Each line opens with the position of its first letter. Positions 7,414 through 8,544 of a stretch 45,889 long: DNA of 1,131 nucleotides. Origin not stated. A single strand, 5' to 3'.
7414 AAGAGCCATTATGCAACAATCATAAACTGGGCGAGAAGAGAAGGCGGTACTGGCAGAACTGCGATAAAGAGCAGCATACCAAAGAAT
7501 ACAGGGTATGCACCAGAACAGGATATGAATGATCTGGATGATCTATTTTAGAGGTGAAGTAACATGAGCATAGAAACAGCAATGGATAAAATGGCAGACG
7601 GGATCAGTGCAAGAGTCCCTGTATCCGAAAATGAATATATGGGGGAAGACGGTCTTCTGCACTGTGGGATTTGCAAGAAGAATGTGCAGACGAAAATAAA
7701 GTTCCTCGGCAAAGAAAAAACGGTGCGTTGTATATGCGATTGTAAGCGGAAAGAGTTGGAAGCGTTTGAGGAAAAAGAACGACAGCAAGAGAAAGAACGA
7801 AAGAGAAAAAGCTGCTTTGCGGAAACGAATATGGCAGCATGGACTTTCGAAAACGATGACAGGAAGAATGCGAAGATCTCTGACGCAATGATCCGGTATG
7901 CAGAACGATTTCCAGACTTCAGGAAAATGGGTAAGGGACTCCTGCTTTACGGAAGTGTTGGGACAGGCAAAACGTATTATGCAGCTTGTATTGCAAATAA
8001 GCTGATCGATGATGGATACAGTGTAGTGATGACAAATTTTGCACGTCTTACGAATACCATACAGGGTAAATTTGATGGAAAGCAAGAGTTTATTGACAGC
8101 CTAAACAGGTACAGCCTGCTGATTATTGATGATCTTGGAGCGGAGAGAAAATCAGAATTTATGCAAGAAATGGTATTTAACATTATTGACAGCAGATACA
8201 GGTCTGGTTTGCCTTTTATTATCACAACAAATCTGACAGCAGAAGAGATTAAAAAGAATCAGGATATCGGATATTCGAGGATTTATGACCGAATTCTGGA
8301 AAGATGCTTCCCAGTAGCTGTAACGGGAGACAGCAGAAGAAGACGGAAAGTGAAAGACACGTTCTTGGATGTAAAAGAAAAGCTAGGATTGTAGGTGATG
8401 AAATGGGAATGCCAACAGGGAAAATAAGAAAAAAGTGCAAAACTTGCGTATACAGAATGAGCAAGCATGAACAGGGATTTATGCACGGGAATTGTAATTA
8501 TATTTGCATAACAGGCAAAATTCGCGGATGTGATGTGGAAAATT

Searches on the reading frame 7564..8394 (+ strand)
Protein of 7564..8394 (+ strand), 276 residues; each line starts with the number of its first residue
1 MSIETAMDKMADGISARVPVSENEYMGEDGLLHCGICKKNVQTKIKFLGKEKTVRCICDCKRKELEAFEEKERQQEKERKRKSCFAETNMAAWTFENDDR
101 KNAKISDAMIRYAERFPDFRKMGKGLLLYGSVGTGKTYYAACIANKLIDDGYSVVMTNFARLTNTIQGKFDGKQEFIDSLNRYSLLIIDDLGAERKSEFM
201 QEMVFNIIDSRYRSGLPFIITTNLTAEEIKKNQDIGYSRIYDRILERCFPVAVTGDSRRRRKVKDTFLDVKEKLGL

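Call 39: search_protein_families(library=pfam, proteins=[window:7564-8394:+], max_evalue=0.01)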
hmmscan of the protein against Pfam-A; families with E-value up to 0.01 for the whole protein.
window:7564-8394:+ (276 aa): 8 families
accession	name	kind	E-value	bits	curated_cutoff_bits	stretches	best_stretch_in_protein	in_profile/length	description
PF01695.23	IstB_IS21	-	1.5e-18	67.6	24.1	1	115-262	84-234/238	IstB-like ATP binding protein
PF00004.35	AAA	-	1.7e-07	32.1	21.2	1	126-227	1-112/131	ATPase family associated with various cellular activities (AAA)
PF00308.24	Bac_DnaA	-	1.5e-06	28.9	23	1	125-234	36-149/162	Bacterial DnaA ATPAse domain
PF12775.13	AAA_7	-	4.4e-05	23.5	25.8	1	119-202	29-120/181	P-loop containing dynein motor region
PF00910.28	RNA_helicase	-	0.00015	22.6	21.5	1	127-208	2-75/105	RNA helicase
PF20720.3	nSTAND3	-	0.0014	18.7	27.2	1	126-164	20-59/155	Novel STAND NTPase 3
PF13191.12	AAA_16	-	0.0076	17.2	32.6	0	121-166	22-64/167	AAA ATPase domain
PF13479.12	AAA_24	-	0.009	16.3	27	0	125-194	4-76/195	AAA domain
